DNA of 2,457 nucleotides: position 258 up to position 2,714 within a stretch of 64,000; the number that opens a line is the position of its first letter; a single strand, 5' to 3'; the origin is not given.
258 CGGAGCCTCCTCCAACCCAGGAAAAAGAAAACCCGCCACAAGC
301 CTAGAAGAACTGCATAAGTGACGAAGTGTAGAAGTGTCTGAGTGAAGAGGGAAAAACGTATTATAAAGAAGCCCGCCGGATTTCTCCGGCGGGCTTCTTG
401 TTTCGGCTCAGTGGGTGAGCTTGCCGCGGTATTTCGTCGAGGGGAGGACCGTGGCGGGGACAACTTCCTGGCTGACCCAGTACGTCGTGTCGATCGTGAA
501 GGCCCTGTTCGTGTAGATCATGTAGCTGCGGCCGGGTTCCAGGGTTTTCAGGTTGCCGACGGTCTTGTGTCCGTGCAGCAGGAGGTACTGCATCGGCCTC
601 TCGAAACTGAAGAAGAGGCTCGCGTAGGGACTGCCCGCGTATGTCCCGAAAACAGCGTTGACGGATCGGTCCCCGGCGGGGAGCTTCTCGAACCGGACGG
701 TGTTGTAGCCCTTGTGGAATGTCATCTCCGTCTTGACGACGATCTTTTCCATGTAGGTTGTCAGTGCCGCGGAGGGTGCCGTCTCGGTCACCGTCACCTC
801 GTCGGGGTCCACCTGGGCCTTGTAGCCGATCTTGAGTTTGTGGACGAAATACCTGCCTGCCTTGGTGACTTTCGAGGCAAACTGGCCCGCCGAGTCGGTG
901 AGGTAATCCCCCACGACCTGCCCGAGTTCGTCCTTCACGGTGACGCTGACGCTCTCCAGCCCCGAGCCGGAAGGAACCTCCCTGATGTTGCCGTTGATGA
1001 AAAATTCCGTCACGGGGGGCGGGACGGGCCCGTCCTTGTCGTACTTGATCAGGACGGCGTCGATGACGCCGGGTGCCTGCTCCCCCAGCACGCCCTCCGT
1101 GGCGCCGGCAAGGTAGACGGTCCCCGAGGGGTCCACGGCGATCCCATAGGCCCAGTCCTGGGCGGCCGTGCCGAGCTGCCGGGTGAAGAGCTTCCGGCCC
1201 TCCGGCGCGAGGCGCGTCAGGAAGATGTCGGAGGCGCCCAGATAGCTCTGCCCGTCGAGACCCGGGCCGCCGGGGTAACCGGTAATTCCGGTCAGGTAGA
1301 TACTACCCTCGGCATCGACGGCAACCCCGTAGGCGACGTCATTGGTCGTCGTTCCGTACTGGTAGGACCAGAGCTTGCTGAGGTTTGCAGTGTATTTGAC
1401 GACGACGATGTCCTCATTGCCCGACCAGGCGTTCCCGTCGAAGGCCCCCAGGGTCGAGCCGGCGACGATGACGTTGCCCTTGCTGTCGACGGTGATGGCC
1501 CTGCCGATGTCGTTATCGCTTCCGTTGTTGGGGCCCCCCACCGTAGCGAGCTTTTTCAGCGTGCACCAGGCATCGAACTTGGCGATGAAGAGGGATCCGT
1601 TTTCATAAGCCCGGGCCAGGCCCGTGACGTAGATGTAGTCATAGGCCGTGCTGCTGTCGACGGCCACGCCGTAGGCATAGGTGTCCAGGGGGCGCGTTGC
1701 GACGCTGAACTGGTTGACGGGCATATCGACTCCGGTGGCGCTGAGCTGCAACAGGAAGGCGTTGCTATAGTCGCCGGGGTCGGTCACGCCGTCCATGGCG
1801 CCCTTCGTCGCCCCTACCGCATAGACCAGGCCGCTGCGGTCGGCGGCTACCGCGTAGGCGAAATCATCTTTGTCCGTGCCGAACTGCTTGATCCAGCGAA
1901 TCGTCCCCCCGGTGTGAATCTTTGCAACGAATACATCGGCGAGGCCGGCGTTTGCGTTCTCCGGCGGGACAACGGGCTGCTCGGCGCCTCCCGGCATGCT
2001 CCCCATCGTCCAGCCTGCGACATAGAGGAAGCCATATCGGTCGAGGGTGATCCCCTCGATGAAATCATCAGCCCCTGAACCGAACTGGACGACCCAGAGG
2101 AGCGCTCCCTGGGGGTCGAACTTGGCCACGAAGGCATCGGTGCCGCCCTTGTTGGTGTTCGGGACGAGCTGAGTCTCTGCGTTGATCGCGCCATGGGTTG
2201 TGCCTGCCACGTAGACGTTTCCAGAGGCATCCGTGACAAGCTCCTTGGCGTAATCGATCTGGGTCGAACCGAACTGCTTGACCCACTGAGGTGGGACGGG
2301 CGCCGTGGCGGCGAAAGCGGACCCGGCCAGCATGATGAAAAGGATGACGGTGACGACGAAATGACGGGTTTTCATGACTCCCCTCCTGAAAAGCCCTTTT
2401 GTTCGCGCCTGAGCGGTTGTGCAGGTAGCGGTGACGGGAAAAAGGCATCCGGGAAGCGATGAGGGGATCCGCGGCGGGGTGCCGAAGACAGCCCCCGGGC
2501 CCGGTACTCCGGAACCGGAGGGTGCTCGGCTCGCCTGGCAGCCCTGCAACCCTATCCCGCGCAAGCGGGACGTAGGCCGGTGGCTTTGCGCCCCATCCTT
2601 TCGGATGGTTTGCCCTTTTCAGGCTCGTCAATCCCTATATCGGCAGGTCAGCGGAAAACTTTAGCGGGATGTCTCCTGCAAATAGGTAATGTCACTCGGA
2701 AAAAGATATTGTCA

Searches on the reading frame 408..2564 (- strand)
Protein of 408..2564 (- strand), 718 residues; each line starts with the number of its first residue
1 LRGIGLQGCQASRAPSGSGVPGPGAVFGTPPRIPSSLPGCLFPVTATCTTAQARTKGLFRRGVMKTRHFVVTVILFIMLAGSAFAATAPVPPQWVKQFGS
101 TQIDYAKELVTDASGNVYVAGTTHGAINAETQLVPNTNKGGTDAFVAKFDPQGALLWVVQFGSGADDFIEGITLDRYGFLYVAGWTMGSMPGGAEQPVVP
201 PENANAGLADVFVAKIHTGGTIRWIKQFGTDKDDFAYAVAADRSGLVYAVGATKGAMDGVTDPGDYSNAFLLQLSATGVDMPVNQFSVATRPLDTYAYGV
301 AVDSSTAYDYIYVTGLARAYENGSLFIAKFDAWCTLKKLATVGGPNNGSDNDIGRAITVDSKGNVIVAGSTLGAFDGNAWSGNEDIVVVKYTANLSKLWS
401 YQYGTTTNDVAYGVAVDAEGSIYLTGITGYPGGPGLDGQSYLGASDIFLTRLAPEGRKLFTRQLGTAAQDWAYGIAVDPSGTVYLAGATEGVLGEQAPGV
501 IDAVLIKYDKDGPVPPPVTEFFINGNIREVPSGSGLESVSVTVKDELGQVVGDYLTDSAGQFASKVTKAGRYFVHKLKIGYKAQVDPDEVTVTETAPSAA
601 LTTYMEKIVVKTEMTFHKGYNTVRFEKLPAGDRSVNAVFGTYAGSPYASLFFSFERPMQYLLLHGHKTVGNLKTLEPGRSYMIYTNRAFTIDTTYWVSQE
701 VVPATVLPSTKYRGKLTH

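Call 75: search_protein_families(library=pfam, proteins=[window:408-2564:-], max_evalue=0.00001)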
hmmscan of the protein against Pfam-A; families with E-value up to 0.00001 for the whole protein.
window:408-2564:- (718 aa): 1 family
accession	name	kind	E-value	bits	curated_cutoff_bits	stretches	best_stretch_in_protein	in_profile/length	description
PF06739.17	SBBP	-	1e-34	118.6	20.5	2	93-125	1-34/38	Beta-propeller repeat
